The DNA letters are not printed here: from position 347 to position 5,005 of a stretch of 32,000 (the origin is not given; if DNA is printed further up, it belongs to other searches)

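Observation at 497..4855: Giant (1452 aa) Tat-exported molybdopterin catalytic subunit with large internal insertions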

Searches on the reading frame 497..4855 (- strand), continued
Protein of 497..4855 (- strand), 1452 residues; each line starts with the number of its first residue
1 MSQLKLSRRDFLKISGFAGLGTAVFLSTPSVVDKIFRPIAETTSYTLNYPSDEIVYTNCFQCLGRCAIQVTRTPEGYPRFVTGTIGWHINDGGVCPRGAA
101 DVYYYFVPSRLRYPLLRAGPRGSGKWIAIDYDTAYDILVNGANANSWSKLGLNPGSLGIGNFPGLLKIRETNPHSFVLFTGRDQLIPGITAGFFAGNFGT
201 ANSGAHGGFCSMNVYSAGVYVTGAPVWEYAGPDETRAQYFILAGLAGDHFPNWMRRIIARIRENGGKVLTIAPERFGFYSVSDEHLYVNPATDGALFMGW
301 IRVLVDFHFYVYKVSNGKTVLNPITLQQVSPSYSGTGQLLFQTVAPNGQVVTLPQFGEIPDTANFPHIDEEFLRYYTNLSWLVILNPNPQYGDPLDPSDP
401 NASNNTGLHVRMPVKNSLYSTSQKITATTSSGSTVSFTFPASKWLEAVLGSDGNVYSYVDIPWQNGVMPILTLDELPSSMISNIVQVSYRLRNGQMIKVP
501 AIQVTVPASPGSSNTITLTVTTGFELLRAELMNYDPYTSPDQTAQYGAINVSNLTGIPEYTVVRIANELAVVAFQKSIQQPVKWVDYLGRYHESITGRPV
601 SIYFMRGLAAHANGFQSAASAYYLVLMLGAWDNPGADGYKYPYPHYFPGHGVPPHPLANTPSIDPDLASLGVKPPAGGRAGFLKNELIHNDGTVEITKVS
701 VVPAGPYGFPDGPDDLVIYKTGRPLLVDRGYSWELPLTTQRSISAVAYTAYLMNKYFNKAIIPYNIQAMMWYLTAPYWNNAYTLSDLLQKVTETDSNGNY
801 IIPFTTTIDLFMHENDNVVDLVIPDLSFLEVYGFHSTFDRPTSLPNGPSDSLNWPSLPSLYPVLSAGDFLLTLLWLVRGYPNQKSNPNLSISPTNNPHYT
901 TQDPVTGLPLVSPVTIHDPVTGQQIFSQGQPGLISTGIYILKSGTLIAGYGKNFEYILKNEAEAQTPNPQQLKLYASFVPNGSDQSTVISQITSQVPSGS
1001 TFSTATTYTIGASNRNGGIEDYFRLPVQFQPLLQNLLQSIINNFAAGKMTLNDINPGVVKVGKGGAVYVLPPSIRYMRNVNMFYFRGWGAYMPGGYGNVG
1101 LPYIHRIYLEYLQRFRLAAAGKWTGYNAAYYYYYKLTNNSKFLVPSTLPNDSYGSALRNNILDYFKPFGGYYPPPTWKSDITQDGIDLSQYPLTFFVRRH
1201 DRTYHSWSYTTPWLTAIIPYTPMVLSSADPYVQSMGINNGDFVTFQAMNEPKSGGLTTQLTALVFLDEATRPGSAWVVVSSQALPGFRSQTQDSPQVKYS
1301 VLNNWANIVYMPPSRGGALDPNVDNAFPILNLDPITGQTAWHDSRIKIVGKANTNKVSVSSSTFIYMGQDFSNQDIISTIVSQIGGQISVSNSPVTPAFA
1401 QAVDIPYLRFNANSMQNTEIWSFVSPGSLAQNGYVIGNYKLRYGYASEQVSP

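Call 44: fold_search(model_id=the predicted structure, library=pdb)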
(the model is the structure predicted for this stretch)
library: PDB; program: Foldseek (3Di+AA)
matches with E <= 10: 862; with E <= 0.001: 44
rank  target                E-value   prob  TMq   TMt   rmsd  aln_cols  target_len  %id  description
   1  5e7o_A                3.1e-10  1.00  0.29  0.37  16.4      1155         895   11  Crystal structure of the perchlorate reductase PcrAB mutant W461E of PcrA from Azospira suillum PS (released 2016-03-09)
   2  2ivf_A                6.8e-10  1.00  0.30  0.38  15.8      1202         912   10  Ethylbenzene dehydrogenase from Aromatoleum aromaticum (released 2006-09-14)
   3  4ydd_A                9.3e-10  1.00  0.28  0.36  17.4      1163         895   11  Crystal structure of the perchlorate reductase PcrAB from Azospira suillum PS (released 2016-03-09)
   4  5ch7_C                1.7e-09  1.00  0.28  0.36  17.5      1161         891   11  Crystal structure of the perchlorate reductase PcrAB - Phe164 gate switch intermediate - from Azospira suillum PS (released 2016-03-09)
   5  4ydd_C                3.5e-09  1.00  0.29  0.37  16.3      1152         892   10  Crystal structure of the perchlorate reductase PcrAB from Azospira suillum PS (released 2016-03-09)
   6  5ch7_A                9.5e-09  1.00  0.29  0.38  16.1      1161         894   11  Crystal structure of the perchlorate reductase PcrAB - Phe164 gate switch intermediate - from Azospira suillum PS (released 2016-03-09)
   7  7b04_H                3.4e-08  1.00  0.31  0.33  17.3      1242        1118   10  Structure of Nitrite oxidoreductase (Nxr) from the anammox bacterium Kuenenia stuttgartiensis. (released 2021-07-14)
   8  3ir7_A                5.5e-08  1.00  0.28  0.27  23.2      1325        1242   12  Crystal structure of NarGHI mutant NarG-R94S (released 2010-01-05)
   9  1q16_A                5.5e-08  1.00  0.27  0.26  22.7      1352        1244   11  Crystal structure of Nitrate Reductase A, NarGHI, from Escherichia coli (released 2003-10-07)
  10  3egw_A                5.8e-08  1.00  0.26  0.25  24.1      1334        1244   12  The crystal structure of the NarGHI mutant NarH - C16A (released 2010-03-02)
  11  1siw_A                7.9e-08  1.00  0.29  0.28  21.9      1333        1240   12  Crystal structure of the apomolybdo-NarGHI (released 2004-06-08)
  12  3ir5_A                8.7e-08  1.00  0.27  0.26  23.4      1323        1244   11  Crystal structure of NarGHI mutant NarG-H49C (released 2010-01-05)
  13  7b04_K                9.2e-08  1.00  0.29  0.31  16.4      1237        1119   10  Structure of Nitrite oxidoreductase (Nxr) from the anammox bacterium Kuenenia stuttgartiensis. (released 2021-07-14)
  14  3ir6_A                1.2e-07  1.00  0.26  0.25  23.9      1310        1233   12  Crystal structure of NarGHI mutant NarG-H49S (released 2010-01-05)
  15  7b04_N                2.0e-07  1.00  0.31  0.33  16.7      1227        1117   11  Structure of Nitrite oxidoreductase (Nxr) from the anammox bacterium Kuenenia stuttgartiensis. (released 2021-07-14)
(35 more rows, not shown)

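Call 48: find_encoding_contigs(protein=P0043, flank=4000, max_places=1)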
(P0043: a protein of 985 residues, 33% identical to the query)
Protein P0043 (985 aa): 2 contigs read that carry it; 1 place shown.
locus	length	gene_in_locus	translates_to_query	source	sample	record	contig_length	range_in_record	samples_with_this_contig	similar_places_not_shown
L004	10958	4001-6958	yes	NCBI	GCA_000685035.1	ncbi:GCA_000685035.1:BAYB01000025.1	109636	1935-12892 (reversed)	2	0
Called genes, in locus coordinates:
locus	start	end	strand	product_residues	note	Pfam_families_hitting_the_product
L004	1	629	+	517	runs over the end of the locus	PF02203:TarH (weak), PF12729:4HB_MCP_1, PF00015:MCPsignal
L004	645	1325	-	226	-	PF01292:Ni_hydr_CYTB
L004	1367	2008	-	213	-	PF01323:DSBA, PF13462:Thioredoxin_4 (faint)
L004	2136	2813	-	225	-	PF01613:Flavin_Reduct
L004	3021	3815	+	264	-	PF01925:TauE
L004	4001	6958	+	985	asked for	PF04879:Molybdop_Fe4S4, PF00384:Molybdopterin, PF01568:Molydop_binding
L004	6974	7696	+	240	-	PF12838:Fer4_7 (weak), PF13187:Fer4_9 (weak), PF13237:Fer4_10 (weak), PF13247:Fer4_11, PF12797:Fer4_2 (weak), PF12837:Fer4_6, PF00037:Fer4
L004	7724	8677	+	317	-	PF04976:DmsC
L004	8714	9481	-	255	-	PF00005:ABC_tran, PF02463:SMC_N (weak), PF13304:AAA_21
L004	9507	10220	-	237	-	PF00528:BPD_transp_1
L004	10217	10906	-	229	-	PF00528:BPD_transp_1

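Call 49: find_encoding_contigs(protein=P0034, flank=10000, max_places=1)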
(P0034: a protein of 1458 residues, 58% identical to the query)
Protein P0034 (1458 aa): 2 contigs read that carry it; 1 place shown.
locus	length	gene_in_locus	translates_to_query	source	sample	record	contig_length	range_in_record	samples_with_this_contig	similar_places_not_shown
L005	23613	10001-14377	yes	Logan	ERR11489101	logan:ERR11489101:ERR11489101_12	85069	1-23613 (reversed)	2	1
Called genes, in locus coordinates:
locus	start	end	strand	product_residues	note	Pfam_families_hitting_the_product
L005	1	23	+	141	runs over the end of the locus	-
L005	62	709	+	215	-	-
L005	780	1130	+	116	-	-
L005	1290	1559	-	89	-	PF02416:TatA_B_E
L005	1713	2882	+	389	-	PF03453:MoeA_N, PF00994:MoCF_biosynth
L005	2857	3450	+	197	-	PF12804:NTP_transf_3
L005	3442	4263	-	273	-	PF00902:TatC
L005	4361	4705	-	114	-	PF02416:TatA_B_E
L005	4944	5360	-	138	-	PF10061:DUF2299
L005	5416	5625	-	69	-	PF01206:TusA (weak)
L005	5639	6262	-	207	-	-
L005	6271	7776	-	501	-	PF12838:Fer4_7 (faint), PF13237:Fer4_10 (faint)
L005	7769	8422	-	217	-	PF02613:Nitrate_red_del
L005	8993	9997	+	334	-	PF03916:NrfD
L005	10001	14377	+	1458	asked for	PF10518:TAT_signal (weak), PF00384:Molybdopterin (weak)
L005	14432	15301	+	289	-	PF12797:Fer4_2 (faint), PF12838:Fer4_7 (weak), PF13237:Fer4_10 (weak), PF13247:Fer4_11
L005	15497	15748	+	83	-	-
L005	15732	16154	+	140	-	PF01850:PIN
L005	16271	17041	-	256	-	PF00005:ABC_tran, PF13304:AAA_21 (faint)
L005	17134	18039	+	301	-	-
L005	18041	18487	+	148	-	-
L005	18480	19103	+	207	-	-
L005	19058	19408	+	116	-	PF13601:HTH_34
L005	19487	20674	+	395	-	PF02746:MR_MLE_N, PF13378:MR_MLE_C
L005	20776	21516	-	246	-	PF13522:GATase_6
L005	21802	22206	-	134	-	-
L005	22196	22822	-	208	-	PF01841:Transglut_core, PF04473:DUF553 (weak)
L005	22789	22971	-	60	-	PF08379:Bact_transglu_N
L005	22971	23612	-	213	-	?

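Call 60: find_related_loci(query=A4, collection=genome_contigs, flank=6000)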
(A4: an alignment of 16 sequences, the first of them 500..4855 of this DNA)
Query A4 (1452 aa) in genome_contigs; peptide patterns used: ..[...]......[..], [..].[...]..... (x = any residue, [..] = any of these).
600 stretches matched a pattern (row limit reached: there are more); 597 encode a relative of the query (tblastn E <= 1e-3); the best 80 are kept; 80 distinct loci.
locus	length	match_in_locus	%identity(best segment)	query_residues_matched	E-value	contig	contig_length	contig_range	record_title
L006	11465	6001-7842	28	50-855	8e-74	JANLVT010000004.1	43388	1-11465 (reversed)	MAG: Lysobacterales bacterium isolate OTE_21_concoct_357 OTE_21_k141_870810, whole genome shotgun sequence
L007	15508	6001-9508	31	5-1392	5e-90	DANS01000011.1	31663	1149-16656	MAG TPA_asm: Thermoproteus sp. UBA157 UBA157_contig_1193, whole genome shotgun sequence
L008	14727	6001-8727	34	53-1361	2e-49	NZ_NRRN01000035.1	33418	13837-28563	Halorhodospira abdelmalekii strain DSM 2110 scaffold0035, whole genome shotgun sequence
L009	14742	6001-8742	32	56-1359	2e-48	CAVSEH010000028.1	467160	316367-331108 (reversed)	MAG: uncultured beta proteobacterium isolate MFD02134.bin.2.38 genome assembly, contig: contig_549, whole genome shotgun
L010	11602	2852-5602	32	36-1348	8e-48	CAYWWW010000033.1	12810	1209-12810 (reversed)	MAG TPA_asm: uncultured Cardiobacteriales bacterium isolate SRP141376_co5_216 genome assembly, contig: NODE_12086_length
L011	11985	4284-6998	34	52-1348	2e-48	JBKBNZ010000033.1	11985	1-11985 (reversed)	MAG: Aquificaceae bacterium isolate 21H_022.bin.22 NODE_2204_length_11985_cov_438.946982, whole genome shotgun sequence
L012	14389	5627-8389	32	36-1348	3e-48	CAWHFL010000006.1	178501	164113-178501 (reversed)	MAG: uncultured beta proteobacterium isolate MFD00822.bin.1.141 genome assembly, contig: contig_33473, whole genome shot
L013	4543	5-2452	32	167-1353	3e-48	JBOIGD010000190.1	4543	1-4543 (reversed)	MAG: Casimicrobiaceae bacterium isolate TC-S_metawrap_bin.255 k127_3414985, whole genome shotgun sequence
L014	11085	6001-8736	32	46-1352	4e-47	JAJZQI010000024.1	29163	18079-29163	MAG: Proteobacteria bacterium isolate SKS1.bin42 NODE_2764_length_29163_cov_3.102872, whole genome shotgun sequence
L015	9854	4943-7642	30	56-1348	2e-47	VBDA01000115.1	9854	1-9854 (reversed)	MAG: Betaproteobacteria bacterium isolate BP_31 14_0903_12_20cm_scaffold_3772, whole genome shotgun sequence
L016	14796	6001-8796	33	37-1348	2e-47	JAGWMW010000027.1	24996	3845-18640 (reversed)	MAG: Burkholderiales bacterium isolate REEB217 contig-150_3067, whole genome shotgun sequence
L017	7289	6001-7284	35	38-636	2e-47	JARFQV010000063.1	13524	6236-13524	MAG: Pseudomonadota bacterium isolate MAG_Ve_Sed_33 k141_5077739, whole genome shotgun sequence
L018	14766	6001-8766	33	53-1361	6e-47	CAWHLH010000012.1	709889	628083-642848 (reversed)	MAG: uncultured Gammaproteobacteria bacterium isolate MFD02923.bin.1.29 genome assembly, contig: contig_6060, whole geno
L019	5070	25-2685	27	192-1348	4e-47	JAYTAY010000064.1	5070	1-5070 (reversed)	MAG: Luteimonas sp. isolate GFS_14041 GFS_14041_63, whole genome shotgun sequence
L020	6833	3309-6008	31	56-1348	6e-47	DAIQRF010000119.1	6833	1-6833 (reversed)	MAG TPA_asm: Casimicrobiaceae bacterium isolate CTOTU41304 NODE_8441_length_6833_cov_4.508114, whole genome shotgun sequ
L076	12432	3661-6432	36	53-1365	3e-45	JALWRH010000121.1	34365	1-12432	MAG: Sedimenticola sp. isolate M2_metabat1_scaf2bin.199 M2_NODE_939_length_34365_cov_4.295695, whole genome shotgun sequ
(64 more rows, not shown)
